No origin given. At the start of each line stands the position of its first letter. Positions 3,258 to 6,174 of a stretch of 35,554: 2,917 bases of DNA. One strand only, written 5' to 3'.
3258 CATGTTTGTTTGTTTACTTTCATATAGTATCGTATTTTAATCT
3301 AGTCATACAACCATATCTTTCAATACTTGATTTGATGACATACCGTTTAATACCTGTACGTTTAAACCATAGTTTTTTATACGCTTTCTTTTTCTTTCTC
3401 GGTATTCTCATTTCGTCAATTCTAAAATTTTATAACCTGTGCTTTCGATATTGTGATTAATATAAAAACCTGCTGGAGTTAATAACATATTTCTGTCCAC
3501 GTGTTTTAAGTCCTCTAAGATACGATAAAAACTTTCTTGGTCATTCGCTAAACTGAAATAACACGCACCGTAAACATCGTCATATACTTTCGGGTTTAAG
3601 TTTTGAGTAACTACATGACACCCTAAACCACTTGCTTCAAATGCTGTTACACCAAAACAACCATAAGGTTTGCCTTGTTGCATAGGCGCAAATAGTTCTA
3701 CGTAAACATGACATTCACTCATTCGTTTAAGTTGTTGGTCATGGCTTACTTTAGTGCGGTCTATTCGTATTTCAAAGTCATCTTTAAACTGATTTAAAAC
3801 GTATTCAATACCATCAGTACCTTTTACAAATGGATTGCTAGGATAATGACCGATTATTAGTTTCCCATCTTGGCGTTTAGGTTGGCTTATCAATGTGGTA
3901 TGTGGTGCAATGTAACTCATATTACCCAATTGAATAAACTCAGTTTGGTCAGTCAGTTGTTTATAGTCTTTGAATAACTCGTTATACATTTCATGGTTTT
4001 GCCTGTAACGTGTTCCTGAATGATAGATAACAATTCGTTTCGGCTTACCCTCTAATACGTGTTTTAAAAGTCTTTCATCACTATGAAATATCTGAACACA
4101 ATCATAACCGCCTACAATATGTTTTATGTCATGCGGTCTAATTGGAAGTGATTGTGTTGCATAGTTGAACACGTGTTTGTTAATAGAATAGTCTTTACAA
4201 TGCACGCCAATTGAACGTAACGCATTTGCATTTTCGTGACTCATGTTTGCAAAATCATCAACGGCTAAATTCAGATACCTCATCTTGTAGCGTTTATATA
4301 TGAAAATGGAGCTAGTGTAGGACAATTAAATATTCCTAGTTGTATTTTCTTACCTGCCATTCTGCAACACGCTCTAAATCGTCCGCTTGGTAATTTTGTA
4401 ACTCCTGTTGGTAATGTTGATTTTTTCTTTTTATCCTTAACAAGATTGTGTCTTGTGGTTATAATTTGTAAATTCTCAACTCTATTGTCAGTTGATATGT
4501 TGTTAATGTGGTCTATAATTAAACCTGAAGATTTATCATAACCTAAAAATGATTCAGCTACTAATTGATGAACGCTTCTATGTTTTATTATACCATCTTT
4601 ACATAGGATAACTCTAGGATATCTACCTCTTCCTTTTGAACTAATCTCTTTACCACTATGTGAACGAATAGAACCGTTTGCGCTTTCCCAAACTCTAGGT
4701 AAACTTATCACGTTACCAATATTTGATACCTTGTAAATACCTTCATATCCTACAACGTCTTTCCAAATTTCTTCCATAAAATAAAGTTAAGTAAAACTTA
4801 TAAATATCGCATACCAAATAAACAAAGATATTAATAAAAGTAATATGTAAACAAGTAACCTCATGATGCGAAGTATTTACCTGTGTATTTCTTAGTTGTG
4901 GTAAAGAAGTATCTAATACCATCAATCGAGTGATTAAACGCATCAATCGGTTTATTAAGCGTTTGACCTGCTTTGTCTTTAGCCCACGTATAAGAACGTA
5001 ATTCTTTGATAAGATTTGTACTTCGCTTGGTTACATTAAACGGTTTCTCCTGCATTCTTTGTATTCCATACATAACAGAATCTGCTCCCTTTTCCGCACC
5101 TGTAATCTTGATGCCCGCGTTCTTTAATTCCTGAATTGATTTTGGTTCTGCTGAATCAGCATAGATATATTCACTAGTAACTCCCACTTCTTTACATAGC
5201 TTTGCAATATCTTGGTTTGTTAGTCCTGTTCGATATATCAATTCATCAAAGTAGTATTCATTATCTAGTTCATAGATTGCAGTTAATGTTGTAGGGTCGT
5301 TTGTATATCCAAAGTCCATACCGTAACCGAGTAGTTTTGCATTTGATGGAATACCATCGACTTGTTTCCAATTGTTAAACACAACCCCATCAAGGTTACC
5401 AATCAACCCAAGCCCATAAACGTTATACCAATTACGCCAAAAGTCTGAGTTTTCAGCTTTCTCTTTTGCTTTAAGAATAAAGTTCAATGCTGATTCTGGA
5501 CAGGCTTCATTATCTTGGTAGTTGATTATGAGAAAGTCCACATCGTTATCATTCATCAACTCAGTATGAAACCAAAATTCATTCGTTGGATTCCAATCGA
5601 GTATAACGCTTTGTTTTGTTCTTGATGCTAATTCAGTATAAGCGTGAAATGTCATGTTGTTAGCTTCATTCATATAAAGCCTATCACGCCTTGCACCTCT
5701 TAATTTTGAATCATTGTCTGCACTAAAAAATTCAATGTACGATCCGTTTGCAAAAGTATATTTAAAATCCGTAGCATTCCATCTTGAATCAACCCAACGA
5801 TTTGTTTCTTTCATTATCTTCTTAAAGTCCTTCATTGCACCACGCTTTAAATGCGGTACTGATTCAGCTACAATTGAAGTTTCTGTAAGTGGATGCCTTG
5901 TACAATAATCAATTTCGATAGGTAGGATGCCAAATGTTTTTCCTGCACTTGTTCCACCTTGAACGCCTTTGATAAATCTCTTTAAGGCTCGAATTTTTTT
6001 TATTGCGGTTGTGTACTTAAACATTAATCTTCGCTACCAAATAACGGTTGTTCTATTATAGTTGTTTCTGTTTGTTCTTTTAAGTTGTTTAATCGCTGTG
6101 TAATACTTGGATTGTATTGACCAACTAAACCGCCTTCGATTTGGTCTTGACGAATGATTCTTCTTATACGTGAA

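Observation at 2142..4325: GT-B glycosyltransferase, 44-aa basic ORF, SAM methyltransferase and GT2 glycosyltransferase embedded in the virion operon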

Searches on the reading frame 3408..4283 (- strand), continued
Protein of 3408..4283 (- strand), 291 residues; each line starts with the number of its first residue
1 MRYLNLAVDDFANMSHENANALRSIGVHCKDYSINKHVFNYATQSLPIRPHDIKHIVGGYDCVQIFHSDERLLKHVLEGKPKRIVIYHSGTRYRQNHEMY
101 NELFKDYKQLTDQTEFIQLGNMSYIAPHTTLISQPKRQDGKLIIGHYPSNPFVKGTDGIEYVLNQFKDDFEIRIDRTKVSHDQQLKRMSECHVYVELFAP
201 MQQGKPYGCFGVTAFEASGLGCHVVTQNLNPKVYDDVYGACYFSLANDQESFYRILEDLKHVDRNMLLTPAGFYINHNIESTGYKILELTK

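Call 66: search_protein_representatives(alignment_id=A1)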
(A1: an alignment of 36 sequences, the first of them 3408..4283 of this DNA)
Query: 36 sequences, 295 profile positions. Proteins with E-value up to 0.001 (for the whole library): 1108; up to 1e-10: 593; up to 1e-30: 401. The best 150 are listed.
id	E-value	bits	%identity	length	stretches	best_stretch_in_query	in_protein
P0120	2.5e-127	440.3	-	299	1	1-294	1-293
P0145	2.2e-110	384.7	-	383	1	1-219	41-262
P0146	9.6e-100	349.7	-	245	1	54-294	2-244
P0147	1.3e-98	346.0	-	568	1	2-292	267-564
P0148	5.1e-97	340.8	-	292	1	3-294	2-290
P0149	6.4e-97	340.5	-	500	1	1-291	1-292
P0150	4.2e-96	337.8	-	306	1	1-294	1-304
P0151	7.7e-96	336.9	-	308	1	1-294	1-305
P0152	3.3e-94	331.6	-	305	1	1-293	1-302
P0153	3.3e-93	328.3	-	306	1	2-294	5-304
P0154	9.5e-93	326.8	-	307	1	1-294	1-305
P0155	4.5e-92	324.6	-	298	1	1-295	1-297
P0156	3.4e-91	321.7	-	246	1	53-295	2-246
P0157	9.8e-91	320.2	-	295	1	1-295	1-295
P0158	1.7e-90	319.4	-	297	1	1-292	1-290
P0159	6.0e-90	317.6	-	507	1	1-293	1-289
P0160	5.6e-89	314.4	-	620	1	2-294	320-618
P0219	4.8e-71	255.6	-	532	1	2-293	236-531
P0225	6.0e-70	252.0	-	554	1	2-294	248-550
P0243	8.1e-67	241.7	-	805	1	2-294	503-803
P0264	5.8e-61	222.5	-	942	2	2-294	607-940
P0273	7.3e-58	212.3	-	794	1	2-293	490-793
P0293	1.6e-51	191.4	-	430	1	3-294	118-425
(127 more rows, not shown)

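Call 67: search_protein_families(library=pfam, proteins=[P0147, P0160, P0219, P0225, P0243, P0264, P0273, P0149, P0159, P0293], max_evalue=0.001)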
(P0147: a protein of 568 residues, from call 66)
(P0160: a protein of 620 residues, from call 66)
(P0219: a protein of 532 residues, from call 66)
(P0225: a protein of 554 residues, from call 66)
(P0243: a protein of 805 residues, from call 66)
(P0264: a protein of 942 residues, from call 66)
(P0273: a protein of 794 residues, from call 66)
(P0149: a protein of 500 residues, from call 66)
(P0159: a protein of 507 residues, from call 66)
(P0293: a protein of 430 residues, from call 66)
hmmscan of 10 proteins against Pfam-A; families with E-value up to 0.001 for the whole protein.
P0147 (568 aa): 1 family
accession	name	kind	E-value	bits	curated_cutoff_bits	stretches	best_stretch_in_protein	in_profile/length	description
PF00535.33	Glycos_transf_2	-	4.4e-17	62.9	23.3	1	17-167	5-151/168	Glycosyl transferase family 2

P0160 (620 aa): 0 families

P0219 (532 aa): 0 families

P0225 (554 aa): 5 families
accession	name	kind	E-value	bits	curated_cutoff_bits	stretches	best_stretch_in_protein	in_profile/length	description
PF00535.33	Glycos_transf_2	-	1.8e-15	57.7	23.3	1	5-154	2-151/168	Glycosyl transferase family 2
PF13524.12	Glyco_trans_1_2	-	2.7e-05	24.6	25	1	430-542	31-138/144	Glycosyl transferase-like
PF13641.12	Glyco_tranf_2_3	-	0.0002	21.9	27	1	3-104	3-108/230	Glycosyltransferase like family 2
PF00534.26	Glycos_transf_1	-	0.00025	21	26.4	0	407-531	59-171/172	Glycosyl transferases group 1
PF13692.12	Glyco_trans_1_4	-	0.00033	21.3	27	1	464-516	88-141/142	Glycosyl transferases group 1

P0243 (805 aa): 5 families
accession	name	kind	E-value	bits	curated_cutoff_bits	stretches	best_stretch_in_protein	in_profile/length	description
PF00535.33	Glycos_transf_2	-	5.3e-24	85.5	23.3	1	20-127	6-114/168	Glycosyl transferase family 2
PF13641.12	Glyco_tranf_2_3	-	3.2e-05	24.5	27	1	16-118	5-111/230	Glycosyltransferase like family 2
PF13524.12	Glyco_trans_1_2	-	0.0001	22.7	25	1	687-799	35-142/144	Glycosyl transferase-like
PF13692.12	Glyco_trans_1_4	-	0.00011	23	27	0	696-769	74-141/142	Glycosyl transferases group 1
PF00534.26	Glycos_transf_1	-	0.00096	19.2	26.4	0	692-774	86-161/172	Glycosyl transferases group 1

P0264 (942 aa): 0 families

P0273 (794 aa): 1 family
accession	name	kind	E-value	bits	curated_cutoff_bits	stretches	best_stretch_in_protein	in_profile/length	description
PF00535.33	Glycos_transf_2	-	8.1e-19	68.6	23.3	1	16-124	7-116/168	Glycosyl transferase family 2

P0149 (500 aa): 1 family
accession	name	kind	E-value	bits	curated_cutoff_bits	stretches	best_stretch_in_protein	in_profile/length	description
PF00535.33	Glycos_transf_2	-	2.1e-08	34.7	23.3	1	337-430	65-165/168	Glycosyl transferase family 2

P0159 (507 aa): 1 family
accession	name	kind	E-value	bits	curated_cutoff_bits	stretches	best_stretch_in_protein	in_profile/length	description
PF00535.33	Glycos_transf_2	-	2.2e-07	31.4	23.3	1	325-390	51-117/168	Glycosyl transferase family 2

P0293 (430 aa): 0 families

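Call 70: search_solved_structures(query=L016:4593-5795:+, max_evalue=0.01)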
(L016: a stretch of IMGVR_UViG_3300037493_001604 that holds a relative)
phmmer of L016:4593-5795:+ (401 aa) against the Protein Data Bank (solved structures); distinct sequences matched with E-value up to 0.01: 10.
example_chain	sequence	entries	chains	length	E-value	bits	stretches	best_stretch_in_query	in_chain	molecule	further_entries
4zni_A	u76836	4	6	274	2.6e-19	72.7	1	102-218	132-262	Phage terminase large subunit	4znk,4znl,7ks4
4znj_A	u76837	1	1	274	1.7e-18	70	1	102-218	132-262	Phage terminase large subunit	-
5tge_A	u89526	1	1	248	4e-12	49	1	235-385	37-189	Phage terminase large subunit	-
5m1q_A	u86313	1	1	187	4.4e-12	48.9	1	235-385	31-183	Phage terminase large subunit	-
5m1f_A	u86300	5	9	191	4.7e-12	48.8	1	235-385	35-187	Phage terminase large subunit | Terminase large subunit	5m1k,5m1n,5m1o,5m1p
3ezk_A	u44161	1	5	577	1.2e-08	37.6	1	29-164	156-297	DNA packaging protein Gp17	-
3cpe_A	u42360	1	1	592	1.2e-07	34.2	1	29-164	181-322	DNA packaging protein Gp17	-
2o0h_A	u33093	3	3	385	1.1e-06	31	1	29-164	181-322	DNA packaging protein Gp17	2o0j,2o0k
5oea_A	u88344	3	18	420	4.1e-05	25.9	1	71-219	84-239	Large subunit terminase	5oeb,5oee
5oe8_A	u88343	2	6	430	4.3e-05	25.9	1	71-219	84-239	Large subunit terminase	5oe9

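Call 72: search_protein_families(library=ncbifam, proteins=[window:3408-4283:-], max_evalue=0.01)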
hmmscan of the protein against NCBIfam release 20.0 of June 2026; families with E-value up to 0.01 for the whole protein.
window:3408-4283:- (291 aa): 1 family
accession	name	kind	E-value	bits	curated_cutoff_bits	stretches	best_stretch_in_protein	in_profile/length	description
NF047846.1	FlagFilOutFlaA2Lepto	equivalog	0.0039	16.6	440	1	56-126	101-161/231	flagellar filament outer layer protein FlaA2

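Call 87: fold_search(model_id=the predicted structure, library=viral)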
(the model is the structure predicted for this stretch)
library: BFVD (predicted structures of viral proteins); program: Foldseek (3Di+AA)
matches with E <= 10: 914; with E <= 0.001: 141
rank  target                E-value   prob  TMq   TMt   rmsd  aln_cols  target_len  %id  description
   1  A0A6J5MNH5            1.5e-39  1.00  0.96  0.94   1.3       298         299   52  Uncharacterized protein [uncultured Caudovirales phage]
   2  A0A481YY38            6.0e-10  1.00  0.70  0.31   4.6       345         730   13  Glycosyl transferase [Marseillevirus LCMAC202]
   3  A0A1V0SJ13            1.0e-09  1.00  0.64  0.47   4.8       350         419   13  Glycosyltransferase [Klosneuvirus KNV1]
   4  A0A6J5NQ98            2.2e-09  1.00  0.65  0.65   4.8       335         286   14  Uncharacterized protein [uncultured Caudovirales phage]
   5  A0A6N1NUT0            2.4e-09  1.00  0.63  0.55   6.6       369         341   10  Spore protein YkvP/CgeB glycosyl transferase-like domain-containing protein [Tupanvirus soda lake]
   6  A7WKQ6                5.1e-09  1.00  0.65  0.58   5.5       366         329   14  Putative glycosyltransferase [Betalipothrixvirus pezzuloense]
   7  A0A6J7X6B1            6.5e-09  1.00  0.63  0.57   6.8       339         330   12  Uncharacterized protein [uncultured Caudovirales phage]
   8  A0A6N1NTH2            6.5e-09  1.00  0.59  0.35   6.1       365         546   11  Uncharacterized protein [Tupanvirus deep ocean]
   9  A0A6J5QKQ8            6.9e-09  1.00  0.62  0.61   6.8       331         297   13  Glycosyl transferases group 1 [uncultured Caudovirales phage]
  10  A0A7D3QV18            1.0e-08  1.00  0.40  0.26  11.6       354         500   15  Uncharacterized protein [Fadolivirus FV1/VV64]
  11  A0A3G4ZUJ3            1.2e-08  1.00  0.50  0.25   7.9       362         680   10  Glycosyltransferase [Edafosvirus sp.]
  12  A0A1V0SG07            1.5e-08  1.00  0.68  0.61   6.2       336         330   14  Spore protein YkvP/CgeB glycosyl transferase-like domain-containing protein [Hokovirus HKV1]
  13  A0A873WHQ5            1.5e-08  1.00  0.67  0.51   6.7       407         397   12  (no name in the UniProt tables at hand)
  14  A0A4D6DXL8            3.7e-08  1.00  0.61  0.51   6.5       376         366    8  Uncharacterized protein [Shigella phage SSE1]
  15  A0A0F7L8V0            4.1e-08  1.00  0.62  0.49   6.6       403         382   11  Glycosyl transferase [uncultured marine virus]
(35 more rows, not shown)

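Call 91: search_solved_structures(query=L039:1641-2939:+, max_evalue=0.01)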
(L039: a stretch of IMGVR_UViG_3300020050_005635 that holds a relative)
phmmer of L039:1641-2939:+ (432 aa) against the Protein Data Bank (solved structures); distinct sequences matched with E-value up to 0.01: 0.

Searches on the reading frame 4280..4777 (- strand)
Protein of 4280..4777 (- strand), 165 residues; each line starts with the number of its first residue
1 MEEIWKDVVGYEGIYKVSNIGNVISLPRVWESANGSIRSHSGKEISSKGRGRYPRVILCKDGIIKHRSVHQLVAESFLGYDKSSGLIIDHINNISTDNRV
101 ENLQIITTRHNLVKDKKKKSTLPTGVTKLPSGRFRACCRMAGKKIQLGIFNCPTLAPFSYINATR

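Call 3: search_protein_families(library=pfam, proteins=[window:4280-4777:-], max_evalue=0.1)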
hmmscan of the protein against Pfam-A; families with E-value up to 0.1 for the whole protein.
window:4280-4777:- (165 aa): 2 families
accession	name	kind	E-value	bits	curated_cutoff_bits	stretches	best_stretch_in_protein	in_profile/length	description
PF13392.12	HNH_3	-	2.1e-12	46.9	24.8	1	69-112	3-45/46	HNH endonuclease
PF07463.16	NUMOD4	-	1e-09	38.9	23.4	1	3-58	1-48/49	NUMOD4 motif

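Call 4: search_protein_families(library=phrogs, proteins=[window:4280-4777:-], max_evalue=0.01)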
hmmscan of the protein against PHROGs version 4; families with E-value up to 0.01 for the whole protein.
window:4280-4777:- (165 aa): 14 families
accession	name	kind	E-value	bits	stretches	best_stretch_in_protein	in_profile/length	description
phrog_1492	-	DNA, RNA and nucleotide metabolism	2.9e-26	93.6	1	1-132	43-176/414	HNH endonuclease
phrog_59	-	DNA, RNA and nucleotide metabolism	3.4e-25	90.3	1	1-118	136-238/423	HNH endonuclease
phrog_959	-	DNA, RNA and nucleotide metabolism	9.8e-22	78.2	1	1-119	4-110/138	HNH endonuclease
phrog_99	-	DNA, RNA and nucleotide metabolism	4.3e-19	70.4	1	34-156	135-248/383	HNH endonuclease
phrog_4578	-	DNA, RNA and nucleotide metabolism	2.6e-09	38.1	1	82-151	26-98/130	HNH endonuclease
phrog_30377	-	DNA, RNA and nucleotide metabolism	3.4e-07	31.3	1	68-117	11-57/82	HNH endonuclease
phrog_7545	-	DNA, RNA and nucleotide metabolism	2.8e-06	28.6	1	60-109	77-127/160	HNH endonuclease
phrog_953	-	DNA, RNA and nucleotide metabolism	6.8e-06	26.6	1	111-163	302-357/420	HNH endonuclease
phrog_374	-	DNA, RNA and nucleotide metabolism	3.6e-05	23.7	1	82-163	320-402/617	HNH endonuclease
phrog_25114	-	unknown function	0.00053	20.9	1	32-112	48-128/156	-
phrog_10822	-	DNA, RNA and nucleotide metabolism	0.001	19.8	1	82-106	115-139/245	HNH endonuclease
phrog_37683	-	unknown function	0.0024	18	1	15-113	121-206/279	-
phrog_21964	-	DNA, RNA and nucleotide metabolism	0.0031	18.1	1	45-108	143-205/244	HNH endonuclease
phrog_10730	-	DNA, RNA and nucleotide metabolism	0.0043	17.8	1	70-117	96-143/234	HNH endonuclease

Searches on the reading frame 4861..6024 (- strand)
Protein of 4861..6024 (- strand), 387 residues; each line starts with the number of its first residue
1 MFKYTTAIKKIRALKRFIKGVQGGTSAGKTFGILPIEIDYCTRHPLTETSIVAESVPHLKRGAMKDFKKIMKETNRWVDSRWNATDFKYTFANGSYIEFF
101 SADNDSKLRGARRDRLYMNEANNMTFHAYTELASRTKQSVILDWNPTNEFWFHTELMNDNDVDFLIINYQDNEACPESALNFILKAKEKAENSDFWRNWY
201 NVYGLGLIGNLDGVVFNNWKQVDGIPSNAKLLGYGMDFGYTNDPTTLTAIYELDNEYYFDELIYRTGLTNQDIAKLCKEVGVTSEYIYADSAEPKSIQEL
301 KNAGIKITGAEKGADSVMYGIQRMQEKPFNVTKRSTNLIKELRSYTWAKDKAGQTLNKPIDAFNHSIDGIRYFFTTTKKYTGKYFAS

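Call 3: search_protein_families(library=pfam, proteins=[window:4861-6024:-], max_evalue=0.1)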
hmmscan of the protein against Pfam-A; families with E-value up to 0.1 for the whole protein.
window:4861-6024:- (387 aa): 1 family
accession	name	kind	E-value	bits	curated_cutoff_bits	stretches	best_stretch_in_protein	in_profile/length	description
PF17288.8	Terminase_3C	-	3.1e-21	76.8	26.7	1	237-374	1-153/155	Terminase RNAseH like domain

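Call 4: search_protein_families(library=phrogs, proteins=[window:4861-6024:-], max_evalue=0.01)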
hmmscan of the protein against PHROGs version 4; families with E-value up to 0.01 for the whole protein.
window:4861-6024:- (387 aa): 6 families
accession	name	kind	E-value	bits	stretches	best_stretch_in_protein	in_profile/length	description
phrog_5653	-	head and packaging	3.4e-39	135.6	1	212-376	7-179/199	terminase large subunit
phrog_6672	-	head and packaging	5.9e-37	127.4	1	254-379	4-131/145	terminase large subunit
phrog_979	-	head and packaging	1.8e-10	41.2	1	22-149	172-307/642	terminase large subunit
phrog_3717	-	head and packaging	3.5e-10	40.8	1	6-248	13-268/277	terminase large subunit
phrog_10250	-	head and packaging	2.8e-09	38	1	209-377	19-215/228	terminase large subunit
phrog_18557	-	head and packaging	8.4e-06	26.8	1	309-383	3-79/88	terminase large subunit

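Call 12: search_dna_similar(query=window:4861-6024:-, collection=phages, mode=protein, max_rows=30, max_evalue=0.00001)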
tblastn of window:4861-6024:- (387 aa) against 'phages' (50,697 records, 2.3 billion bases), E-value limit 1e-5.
Records with a match: 1228; places in all: 1234; records where one place covers at least 80% of the query: 491.
Best place of each record, by identity: <60% 1228.
By first word of the organism name: Streptococcus 159; Staphylococcus 149; Salmonella 130; Bacteroides 97; Enterococcus 88; Flavobacterium 75; Clostridium 58; Acinetobacter 43; Bacillus 39; Pseudomonas 35; and 63 more.
By host as written in the record: - 161; Staphylococcus aureus 39; Clostridium sporogenes ATCC-15579 30; Flavobacterium sp. LMO9 27; Enterococcus faecalis 27; Acinetobacter baumannii 20; Flavobacterium sp. LMO6 19; Pseudomonas aeruginosa 19; and 449 more.
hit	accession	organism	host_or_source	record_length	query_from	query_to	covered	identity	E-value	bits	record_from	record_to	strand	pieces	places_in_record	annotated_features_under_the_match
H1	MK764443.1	Flavobacterium phage FPSV-S2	Flavobacterium psychrophilum F482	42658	2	371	96%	55.9%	8e-131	419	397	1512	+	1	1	terminase large subunit protein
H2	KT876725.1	Flavobacterium phage FpV9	Flavobacterium psychrophilum 950106-1/1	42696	2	371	96%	55.9%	8e-131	419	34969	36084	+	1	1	terminase large subunit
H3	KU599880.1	Flavobacterium phage Fpv5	Flavobacterium psychrophilum 950106-1/1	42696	2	371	96%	55.9%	8e-131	419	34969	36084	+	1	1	terminase large subunit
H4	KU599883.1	Flavobacterium phage Fpv8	Flavobacterium psychrophilum 950106-1/1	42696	2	371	96%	55.9%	8e-131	419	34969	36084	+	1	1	terminase large subunit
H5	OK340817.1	Flavobacterium phage FpV9-1.2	Flavobacterium psychrophilum 020612-2/1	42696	2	371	96%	55.9%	8e-131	419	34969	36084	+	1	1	record has no annotation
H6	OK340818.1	Flavobacterium phage FpV9-1.3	Flavobacterium psychrophilum 020612-2/1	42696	2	371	96%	55.9%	8e-131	419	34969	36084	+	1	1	record has no annotation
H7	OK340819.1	Flavobacterium phage FpV9-2.1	Flavobacterium psychrophilum 020612-2/1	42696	2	371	96%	55.9%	8e-131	419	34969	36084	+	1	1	record has no annotation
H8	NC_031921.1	Flavobacterium phage Fpv5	Flavobacterium psychrophilum 950106-1/1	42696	2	371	96%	55.9%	8e-131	419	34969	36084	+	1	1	terminase large subunit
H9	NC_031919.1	Flavobacterium phage Fpv8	Flavobacterium psychrophilum 950106-1/1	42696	2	371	96%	55.9%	8e-131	419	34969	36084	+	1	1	terminase large subunit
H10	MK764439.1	Flavobacterium phage FPSV-D22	Flavobacterium psychrophilum FPS-D5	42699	2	371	96%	55.9%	8e-131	419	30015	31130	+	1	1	terminase large subunit protein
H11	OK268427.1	Flavobacterium phage FPSV-S20A3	Flavobacterium psychrophilum FPS-F15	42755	2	371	96%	55.9%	8e-131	419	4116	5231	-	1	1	record has no annotation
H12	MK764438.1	Flavobacterium phage FPSV-D19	Flavobacterium psychrophilum FPS-D10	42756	2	371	96%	55.9%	8e-131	419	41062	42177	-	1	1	terminase large subunit protein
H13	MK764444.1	Flavobacterium phage FPSV-S3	Flavobacterium psychrophilum 305-4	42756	2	371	96%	55.9%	8e-131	419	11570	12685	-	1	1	terminase large subunit protein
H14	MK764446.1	Flavobacterium phage FPSV-S18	Flavobacterium psychrophilum FPS-S7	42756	2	371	96%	55.9%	8e-131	419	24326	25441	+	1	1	terminase large subunit protein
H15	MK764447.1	Flavobacterium phage FPSV-S20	Flavobacterium psychrophilum FPS-S30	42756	2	371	96%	55.9%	8e-131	419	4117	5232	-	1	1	terminase large subunit protein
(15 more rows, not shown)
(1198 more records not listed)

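Call 13: get_annotated_region(hit=H2, flank=8000)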
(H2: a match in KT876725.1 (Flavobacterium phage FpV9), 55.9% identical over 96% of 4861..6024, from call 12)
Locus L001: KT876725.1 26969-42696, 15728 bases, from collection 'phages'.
description: Flavobacterium phage FpV9, complete genome.
organism: Flavobacterium phage FpV9 (NCBI taxid 1740109)
taxonomy: Viruses; Duplodnaviria; Heunggongvirae; Uroviricota; Caudoviricetes
host: Flavobacterium psychrophilum 950106-1/1; source: -; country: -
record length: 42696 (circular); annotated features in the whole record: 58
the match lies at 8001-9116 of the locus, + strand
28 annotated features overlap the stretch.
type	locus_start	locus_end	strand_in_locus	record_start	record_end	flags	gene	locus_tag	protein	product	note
CDS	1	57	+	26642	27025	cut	-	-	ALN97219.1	hypothetical protein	-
CDS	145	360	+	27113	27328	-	-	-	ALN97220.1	hypothetical protein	-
CDS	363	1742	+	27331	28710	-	-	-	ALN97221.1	hypothetical protein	-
CDS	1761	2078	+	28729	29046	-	-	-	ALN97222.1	hypothetical protein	-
CDS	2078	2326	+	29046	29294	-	-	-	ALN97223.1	hypothetical protein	-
CDS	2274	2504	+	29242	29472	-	-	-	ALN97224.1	hypothetical protein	-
CDS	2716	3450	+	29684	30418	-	-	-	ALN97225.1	DNA polymerase III epsilon subunit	-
CDS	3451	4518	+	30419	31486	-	-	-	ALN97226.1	hypothetical protein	-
CDS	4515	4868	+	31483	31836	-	-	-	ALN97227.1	hypothetical protein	-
CDS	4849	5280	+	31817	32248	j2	-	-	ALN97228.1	conjugal transfer protein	-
CDS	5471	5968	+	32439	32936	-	-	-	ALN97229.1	hypothetical protein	-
CDS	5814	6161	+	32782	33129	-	-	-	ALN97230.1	hypothetical protein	-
CDS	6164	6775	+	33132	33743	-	-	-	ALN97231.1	hypothetical protein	-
CDS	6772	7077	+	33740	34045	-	-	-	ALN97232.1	hypothetical protein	-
CDS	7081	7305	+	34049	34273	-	-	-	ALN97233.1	hypothetical protein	-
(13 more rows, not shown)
